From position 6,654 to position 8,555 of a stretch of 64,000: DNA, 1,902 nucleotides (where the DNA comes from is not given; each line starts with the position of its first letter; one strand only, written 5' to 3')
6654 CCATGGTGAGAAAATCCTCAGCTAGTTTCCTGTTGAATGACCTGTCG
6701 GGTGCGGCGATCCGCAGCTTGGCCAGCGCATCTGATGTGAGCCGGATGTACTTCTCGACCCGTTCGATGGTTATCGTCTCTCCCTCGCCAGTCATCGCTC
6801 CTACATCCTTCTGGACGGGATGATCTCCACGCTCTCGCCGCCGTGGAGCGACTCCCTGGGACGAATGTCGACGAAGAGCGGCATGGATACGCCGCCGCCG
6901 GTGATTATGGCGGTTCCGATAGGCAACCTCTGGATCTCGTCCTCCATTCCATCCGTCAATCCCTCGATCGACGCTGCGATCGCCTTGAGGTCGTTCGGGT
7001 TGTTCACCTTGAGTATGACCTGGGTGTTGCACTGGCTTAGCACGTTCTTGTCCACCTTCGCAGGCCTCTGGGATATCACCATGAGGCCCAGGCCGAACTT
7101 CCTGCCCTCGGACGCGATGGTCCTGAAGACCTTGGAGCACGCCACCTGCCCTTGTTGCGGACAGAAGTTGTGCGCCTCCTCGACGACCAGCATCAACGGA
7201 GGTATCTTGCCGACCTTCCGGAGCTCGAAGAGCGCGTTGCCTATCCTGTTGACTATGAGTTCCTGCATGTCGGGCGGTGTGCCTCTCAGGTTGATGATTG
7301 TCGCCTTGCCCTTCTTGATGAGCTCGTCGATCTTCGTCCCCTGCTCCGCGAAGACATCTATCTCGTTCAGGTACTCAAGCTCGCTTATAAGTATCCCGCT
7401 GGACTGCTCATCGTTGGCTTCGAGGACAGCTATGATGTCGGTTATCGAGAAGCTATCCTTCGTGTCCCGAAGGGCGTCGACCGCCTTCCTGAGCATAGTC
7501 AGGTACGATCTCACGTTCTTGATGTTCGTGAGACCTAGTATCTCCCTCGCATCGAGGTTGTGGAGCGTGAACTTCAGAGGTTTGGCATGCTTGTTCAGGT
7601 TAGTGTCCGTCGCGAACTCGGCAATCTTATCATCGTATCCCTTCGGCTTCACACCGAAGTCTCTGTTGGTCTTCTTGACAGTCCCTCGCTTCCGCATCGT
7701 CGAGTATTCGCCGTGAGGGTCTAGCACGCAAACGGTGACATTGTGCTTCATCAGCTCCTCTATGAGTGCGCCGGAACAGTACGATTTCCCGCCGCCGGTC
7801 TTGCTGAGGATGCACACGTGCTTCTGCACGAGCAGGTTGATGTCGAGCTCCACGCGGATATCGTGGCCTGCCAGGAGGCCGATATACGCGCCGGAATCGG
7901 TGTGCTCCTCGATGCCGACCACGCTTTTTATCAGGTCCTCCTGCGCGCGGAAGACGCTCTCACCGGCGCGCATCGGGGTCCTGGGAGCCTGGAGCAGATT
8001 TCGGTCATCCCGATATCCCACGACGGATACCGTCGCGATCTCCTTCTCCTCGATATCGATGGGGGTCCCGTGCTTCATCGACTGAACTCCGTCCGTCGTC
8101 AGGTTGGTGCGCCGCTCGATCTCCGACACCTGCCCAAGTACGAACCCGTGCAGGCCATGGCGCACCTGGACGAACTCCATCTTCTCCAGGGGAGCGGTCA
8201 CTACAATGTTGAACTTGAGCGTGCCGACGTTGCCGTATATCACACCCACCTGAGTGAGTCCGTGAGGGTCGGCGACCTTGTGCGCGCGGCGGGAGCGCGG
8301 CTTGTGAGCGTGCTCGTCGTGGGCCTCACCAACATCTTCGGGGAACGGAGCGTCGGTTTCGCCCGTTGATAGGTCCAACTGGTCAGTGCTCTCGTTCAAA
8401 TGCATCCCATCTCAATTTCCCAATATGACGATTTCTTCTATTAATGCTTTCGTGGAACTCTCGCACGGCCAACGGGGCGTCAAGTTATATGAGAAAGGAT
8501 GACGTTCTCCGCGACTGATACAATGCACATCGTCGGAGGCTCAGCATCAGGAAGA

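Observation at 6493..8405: Orphan HerA-like DUF87 ATPase tightly coupled to a 100-aa DUF357-like protein, without NurA/Mre11/Rad50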

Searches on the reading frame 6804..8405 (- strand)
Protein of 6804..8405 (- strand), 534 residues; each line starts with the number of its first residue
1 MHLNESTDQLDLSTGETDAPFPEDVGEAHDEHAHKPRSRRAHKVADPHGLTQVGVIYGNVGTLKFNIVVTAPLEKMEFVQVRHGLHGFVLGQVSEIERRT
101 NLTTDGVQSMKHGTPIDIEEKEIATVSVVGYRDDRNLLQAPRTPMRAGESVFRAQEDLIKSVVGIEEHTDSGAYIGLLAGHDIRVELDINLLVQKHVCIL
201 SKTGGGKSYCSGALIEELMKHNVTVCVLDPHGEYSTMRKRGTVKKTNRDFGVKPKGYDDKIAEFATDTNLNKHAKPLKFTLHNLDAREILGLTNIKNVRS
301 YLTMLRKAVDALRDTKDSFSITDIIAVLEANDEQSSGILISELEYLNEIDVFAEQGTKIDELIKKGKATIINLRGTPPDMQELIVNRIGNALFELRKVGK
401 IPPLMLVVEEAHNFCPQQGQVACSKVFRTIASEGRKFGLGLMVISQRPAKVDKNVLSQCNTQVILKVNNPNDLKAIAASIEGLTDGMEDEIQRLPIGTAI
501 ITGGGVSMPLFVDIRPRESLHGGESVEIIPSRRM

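Call 4: search_protein_families(library=pfam, proteins=[window:6804-8405:-], max_evalue=0.1)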
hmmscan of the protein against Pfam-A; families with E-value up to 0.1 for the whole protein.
window:6804-8405:- (534 aa): 6 families
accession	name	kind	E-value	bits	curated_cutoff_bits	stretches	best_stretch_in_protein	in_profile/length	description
PF01935.23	DUF87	-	1e-31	111.2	23.2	1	174-388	2-216/220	Helicase HerA, central domain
PF05872.18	HerA_C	-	7.8e-07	28.5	22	1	402-502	257-362/502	Helicase HerA-like C-terminal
PF10412.15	TrwB_AAD_bind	-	7.2e-06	25.6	20.5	0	193-235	14-56/387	Type IV secretion-system coupling protein DNA-binding domain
PF12846.13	AAA_10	-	0.0016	18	27.5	1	195-336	22-157/362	AAA-like domain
PF04851.21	ResIII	-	0.018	15.4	22.5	1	193-225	22-56/164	Type III restriction enzyme, res subunit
PF12696.13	TraG-D_C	-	0.081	13.3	22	0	404-479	2-78/126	TraM recognition site of TraD and TraG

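Call 6: search_protein_families(library=padloc, proteins=[window:6804-8405:-], max_evalue=0.1)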
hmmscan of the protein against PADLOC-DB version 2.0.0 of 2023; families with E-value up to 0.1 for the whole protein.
window:6804-8405:- (534 aa): 20 families
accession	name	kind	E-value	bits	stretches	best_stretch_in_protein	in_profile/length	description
PDLC04105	HerA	-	8.4e-53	177.8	2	315-518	325-539/576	-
PDLC04102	HerA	-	9.2e-36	121.4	2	298-516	408-621/654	-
PDLC04098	HerA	-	1.5e-34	117.6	2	363-516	481-648/686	-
PDLC02185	HerA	-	5.1e-34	115.9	2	366-515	406-562/585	-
PDLC04100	HerA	-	2.1e-32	110.6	2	369-515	403-556/580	-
PDLC04103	HerA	-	2.1e-32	110.3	2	372-515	405-557/579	-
PDLC04106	HerA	-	4.1e-30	102.9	2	379-517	482-631/667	-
PDLC04140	mad8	-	8.3e-29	99.1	1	185-526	18-311/314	mads_8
PDLC04097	HerA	-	2.8e-28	96.9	2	367-519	433-597/618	-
PDLC01055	HerA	-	1.1e-25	88.4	2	356-517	372-527/532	Type III coevolved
PDLC02188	HerA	-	6.6e-24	82.7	2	400-515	425-543/578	-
PDLC04104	HerA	-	8.7e-22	75.4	1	332-512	145-334/379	-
PDLC02685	DndH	-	1.3e-09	34.3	1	307-467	1455-1623/1678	DndH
PDLC02684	DndH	-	2e-09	33.6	1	192-446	1365-1636/1715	DndH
PDLC04101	HerA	-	1.3e-08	32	1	184-240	158-215/400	-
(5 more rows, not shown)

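Call 7: search_protein_families(library=ncbifam, proteins=[window:6804-8405:-], max_evalue=0.1)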
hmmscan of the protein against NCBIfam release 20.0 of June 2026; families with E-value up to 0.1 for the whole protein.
window:6804-8405:- (534 aa): 10 families
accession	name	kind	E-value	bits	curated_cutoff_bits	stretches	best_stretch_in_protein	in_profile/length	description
NF040819.1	helicase_HerA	equivalog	1.4e-49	169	970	2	403-526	403-529/561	DNA double-strand break repair helicase HerA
NF040937.1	HerA_Thermprot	equivalog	1.3e-39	136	800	1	53-523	3-470/487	DNA double-strand break repair helicase HerA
NF042943.1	HerA_antiphage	equivalog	2.9e-32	112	800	2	368-514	396-549/566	anti-phage-associated helicase HerA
NF053655.1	CedD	equivalog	1.5e-27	96.5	600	1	193-515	220-526/527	DNA-translocating ATPase CedD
NF042944.1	HerA_antiphage_2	equivalog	9.7e-26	90.6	850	2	400-516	425-544/576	anti-phage-associated helicase HerA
NF033849.1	ser_rich_anae_1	subfamily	1.3e-09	36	650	1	400-480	1015-1103/1163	serine-rich protein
NF045975.1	VirB4_plasma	equivalog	4.2e-06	24.7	590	1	198-238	519-559/894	Mbov_0397 family ICE element conjugal transfer ATPase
NF045971.1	conju_CD1110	equivalog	0.0042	15.4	325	1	170-239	391-461/752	VirB4-like conjugal transfer ATPase, CD1110 family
NF041214.1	plasmid_TraB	equivalog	0.013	14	800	0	401-450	345-390/639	plasmid transfer protein TraB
TIGR03928.1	T7_EssCb_Firm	equivalog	0.022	12.4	778.4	0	397-477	909-989/1296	type VII secretion protein EssC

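Call 11: find_homologous_proteins(query=window:6804-8405:-)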
Query window:6804-8405:- (534 aa): 3285 proteins with E <= 0.001 among 8000 candidates; the best 120 are listed.
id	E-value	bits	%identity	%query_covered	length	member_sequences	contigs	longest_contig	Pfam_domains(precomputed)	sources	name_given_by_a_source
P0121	0.0e+0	1149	96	100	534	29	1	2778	PF10412.16,PF01935.24,PF05872.19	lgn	-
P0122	0.0e+0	1092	92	100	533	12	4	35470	PF01935.24,PF05872.19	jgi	jgi:hypothetical protein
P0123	0.0e+0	1016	85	100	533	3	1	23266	PF01935.24,PF05872.19,PF12846.14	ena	-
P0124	0.0e+0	1015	84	100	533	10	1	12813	PF10412.16,PF01935.24,PF05872.19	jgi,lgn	jgi:DNA helicase HerA-like ATPase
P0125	0.0e+0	1013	84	100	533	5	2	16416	PF10412.16,PF01935.24,PF05872.19,PF12846.14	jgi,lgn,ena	-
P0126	0.0e+0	1012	84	100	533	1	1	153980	PF10412.16,PF01935.24,PF05872.19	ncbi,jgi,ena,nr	ncbi:MAG: ATP-binding protein [Thermoplasmata archaeon]|nr:ATP-binding protein [Thermoplasmata archa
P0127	4.3e-295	997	84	100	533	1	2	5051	PF10412.16,PF01935.24,PF05872.19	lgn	-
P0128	4.6e-294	994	83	100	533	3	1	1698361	PF10412.16,PF01935.24,PF05872.19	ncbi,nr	ncbi:MAG: ATP-binding protein [Methanobacteriota archaeon]|nr:MAG: ATP-binding protein [Euryarchaeot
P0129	8.5e-294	993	83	100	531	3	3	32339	PF01935.24,PF05872.19,PF12846.14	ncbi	-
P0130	3.6e-293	991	83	100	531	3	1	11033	PF10412.16,PF01935.24,PF05872.19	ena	-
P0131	6.4e-289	977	81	100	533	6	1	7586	PF01935.24,PF05872.19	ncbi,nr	ncbi:MAG: ATP-binding protein [Thermoplasmata archaeon]|nr:ATP-binding protein [Thermoplasmata archa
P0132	1.0e-287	973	82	98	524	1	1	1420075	PF10412.16,PF01935.24,PF05872.19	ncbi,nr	ncbi:MAG: ATP-binding protein [Methanobacteriota archaeon]|nr:MAG: ATP-binding protein [Euryarchaeot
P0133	4.9e-285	964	80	100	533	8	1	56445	PF01935.24,PF05872.19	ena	-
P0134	1.6e-281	952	78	100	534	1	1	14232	PF01935.24,PF05872.19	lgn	-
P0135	1.4e-279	946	79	100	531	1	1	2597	PF01935.24,PF05872.19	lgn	-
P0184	2.0e-259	879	80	90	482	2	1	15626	PF01935.24,PF05872.19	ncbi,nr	ncbi:MAG: ATPase [Euryarchaeota archaeon RBG_16_62_10]|nr:MAG: ATPase [Euryarchaeota archaeon RBG_16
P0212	7.6e-221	752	65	97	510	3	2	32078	PF01935.24,PF09378.17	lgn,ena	-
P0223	5.3e-215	733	64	94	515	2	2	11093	PF01935.24,PF09378.17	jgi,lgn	-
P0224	7.6e-215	732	64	94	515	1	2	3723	PF01935.24,PF09378.17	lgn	-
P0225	2.1e-214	731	62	97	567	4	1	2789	PF01935.24,PF09378.17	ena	-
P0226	2.1e-214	731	64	94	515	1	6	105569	PF01935.24,PF09378.17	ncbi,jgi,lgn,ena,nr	ncbi:MAG: ATP-binding protein [Methanomassiliicoccales archaeon]|jgi:hypothetical protein|nr:ATP-bin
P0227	2.3e-214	731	64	94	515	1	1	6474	PF01935.24,PF09378.17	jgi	jgi:DNA helicase HerA-like ATPase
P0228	2.3e-214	731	65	90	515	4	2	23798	PF01935.24,PF09378.17,PF12846.14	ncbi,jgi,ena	-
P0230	4.1e-214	730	66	91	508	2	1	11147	PF01935.24,PF09378.17,PF05872.19,PF12846.14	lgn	-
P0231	4.2e-214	730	64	94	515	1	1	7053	PF01935.24,PF09378.17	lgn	-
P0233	7.6e-214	729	64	93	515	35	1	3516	PF01935.24,PF09378.17,PF05872.19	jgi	jgi:DNA helicase HerA-like ATPase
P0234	1.2e-213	728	67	90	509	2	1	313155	PF01935.24,PF09378.17,PF05872.19,PF12846.14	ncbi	-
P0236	2.1e-213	728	63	94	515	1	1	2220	PF01935.24,PF09378.17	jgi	jgi:DNA helicase HerA-like ATPase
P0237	2.4e-213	727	66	90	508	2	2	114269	PF01935.24,PF09378.17,PF12846.14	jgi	-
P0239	3.6e-212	724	63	96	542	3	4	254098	PF01935.24,PF09378.17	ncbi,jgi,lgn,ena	-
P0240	8.5e-212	722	66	89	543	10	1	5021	PF01935.24,PF09378.17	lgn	-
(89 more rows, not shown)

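Call 17: search_solved_structures(query=window:6804-8405:-, max_evalue=0.001)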
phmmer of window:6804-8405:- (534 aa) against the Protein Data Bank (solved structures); distinct sequences matched with E-value up to 0.001: 11.
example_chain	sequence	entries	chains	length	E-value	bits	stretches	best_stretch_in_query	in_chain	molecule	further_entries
9x1l_A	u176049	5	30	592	1.7e-36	129.1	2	401-524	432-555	DNA helicase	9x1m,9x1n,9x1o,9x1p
4d2i_A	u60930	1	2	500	3.8e-33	118.1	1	132-518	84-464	HERA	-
8wiv_A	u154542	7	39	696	5e-25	91.3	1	370-516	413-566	Helicase HerA central domain-containing protein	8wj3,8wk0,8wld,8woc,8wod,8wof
9c1m_M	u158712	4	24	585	1.7e-23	86.2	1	367-514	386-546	ATP-binding protein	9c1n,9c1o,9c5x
8ziq_M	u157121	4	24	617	7e-21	77.6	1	363-510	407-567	HerA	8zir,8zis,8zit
8xau_A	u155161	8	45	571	2.5e-19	72.5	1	365-515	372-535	ATP-binding protein | HerA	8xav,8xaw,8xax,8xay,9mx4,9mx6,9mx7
8j4u_M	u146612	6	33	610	1.3e-16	63.6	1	370-515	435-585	Nucleoside triphosphate hydrolase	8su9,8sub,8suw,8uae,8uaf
8yho_A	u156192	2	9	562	2.9e-16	62.4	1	405-517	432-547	DUF87 domain-containing protein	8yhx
8wet_A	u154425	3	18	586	4.6e-08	35.3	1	366-477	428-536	TdpA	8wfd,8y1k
11kk_A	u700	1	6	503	1.2e-06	30.7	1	401-501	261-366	HerA like helicase YjgR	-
7f6d_B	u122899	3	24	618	3.9e-05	25.6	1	355-466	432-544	HerA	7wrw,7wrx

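Call 59: find_related_loci(query=window:6804-8405:-, collection=viral_contigs, flank=3000)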
Query window:6804-8405:- (534 aa) in viral_contigs; peptide patterns used: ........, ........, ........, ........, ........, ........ (x = any residue, [..] = any of these).
17 stretches matched a pattern, but none encodes a relative of the query by tblastn (E <= 1e-3).

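Call 60: search_dna_similar(query=window:6804-8405:-, collection=plasmids, mode=protein, max_rows=10)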
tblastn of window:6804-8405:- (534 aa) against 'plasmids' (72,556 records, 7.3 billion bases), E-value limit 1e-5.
Records with a match: 677; places in all: 695; records where one place covers at least 80% of the query: 3.
Best place of each record, by identity: <60% 677.
By first word of the organism name: Klebsiella 136; Citrobacter 70; Escherichia 66; Listeria 56; Enterobacter 55; Serratia 19; Bradyrhizobium 15; Salmonella 14; Enterococcus 13; Acinetobacter 11; and 112 more.
By predicted mobility (MOB-suite, as given by PLSDB): conjugative 274; mobilizable 230; non-mobilizable 173.
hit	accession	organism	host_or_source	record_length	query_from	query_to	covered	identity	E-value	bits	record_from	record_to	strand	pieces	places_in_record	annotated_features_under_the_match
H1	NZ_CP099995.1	Halorussus salilacus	cell culture,Substrate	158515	60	527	88%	30.5%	2e-46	182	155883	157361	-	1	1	ATP-binding protein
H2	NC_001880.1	Aquifex aeolicus VF5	-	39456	122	514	74%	32.6%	4e-34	145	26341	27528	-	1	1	ATP-binding protein | DUF87 domain-containing protein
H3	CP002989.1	halophilic archaeon DL31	-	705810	113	527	78%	29.0%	3e-41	166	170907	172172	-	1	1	protein of unknown function DUF87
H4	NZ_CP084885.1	Natrinema zhouii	pure culture,Salt mine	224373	113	533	79%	28.3%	1e-42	171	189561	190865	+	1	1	ATP-binding protein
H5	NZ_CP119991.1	Halobaculum marinum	cell culture,sediment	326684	128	526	75%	28.4%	4e-41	166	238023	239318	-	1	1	ATP-binding protein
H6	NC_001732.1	Methanocaldococcus jannaschii DSM 2661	-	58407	59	524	87%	23.2%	7e-26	120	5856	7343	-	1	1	ATP-binding protein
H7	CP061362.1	Clostridioides sp. ES-W-0016-02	water,pond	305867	54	507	85%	23.7%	1e-12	79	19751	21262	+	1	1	ATP-binding protein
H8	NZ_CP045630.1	Roseibium aggregatum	-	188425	158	509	66%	27.4%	8e-25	117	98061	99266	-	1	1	ATP-binding protein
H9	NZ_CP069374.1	Neotabrizicola shimadae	microbial biofilm,biofilm, Nakabusa ...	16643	158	509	66%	27.4%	4e-23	111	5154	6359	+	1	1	ATP-binding protein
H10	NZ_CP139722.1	Nitratireductor rhodophyticola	Bacterial Culture,hydrothermal vent ...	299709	187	520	63%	26.5%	1e-15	88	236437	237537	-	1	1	DUF87 domain-containing protein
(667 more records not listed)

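Call 68: predict_structure(alignment_id=A4)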
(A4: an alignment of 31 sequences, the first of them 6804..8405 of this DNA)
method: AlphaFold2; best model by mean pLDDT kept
length: 534 residues; sequences in the alignment: 31
mean_pLDDT: 67.4   pTM: 0.56
mean pLDDT of the five models: 67.4, 66.2, 64.7, 62.3, 58.0
residues with pLDDT >= 90: 26; 70-90: 280; 50-70: 107; < 50: 121
segments of 3 or more residues with pLDDT < 50: 1-46, 164-195, 201-207, 248-251, 503-508, 510-534
pLDDT, mean of each block of 10 residues (from residue 1): 26 25 29 29 51 84 84 80 86 79 66 66 82 66 83 79 47 27 33 48 44 68 85 74 55 67 87 86 79 78 87 83 88 80 85 81 88 85 85 89 87 76 73 82 80 81 64 65 58 55 50 41 29 31
secondary structure, 60 per line:
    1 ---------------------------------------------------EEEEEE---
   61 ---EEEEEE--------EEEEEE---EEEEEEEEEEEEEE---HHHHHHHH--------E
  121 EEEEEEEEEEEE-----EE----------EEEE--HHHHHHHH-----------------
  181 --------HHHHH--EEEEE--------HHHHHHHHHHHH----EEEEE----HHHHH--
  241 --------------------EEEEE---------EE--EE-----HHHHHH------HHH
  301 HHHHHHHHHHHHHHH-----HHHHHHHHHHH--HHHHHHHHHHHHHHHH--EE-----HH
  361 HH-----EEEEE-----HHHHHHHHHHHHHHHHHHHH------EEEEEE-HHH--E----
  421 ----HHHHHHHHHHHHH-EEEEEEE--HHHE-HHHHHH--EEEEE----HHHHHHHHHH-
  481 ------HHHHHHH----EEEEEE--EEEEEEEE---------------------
elements in order: E52-57 E64-69 E78-83 E87-100 H104-111 E120-132 E150-153 H156-163 H189-193 E196-200 H209-220 E225-229 H234-238 E261-265 H286-291 H298-315 H321-331 H334-349 H359-362 E368-372 H378-397 E404-409 H425-437 E439-445 H453-458 E461-465 H470-479 H487-493 E498-503 E506-513
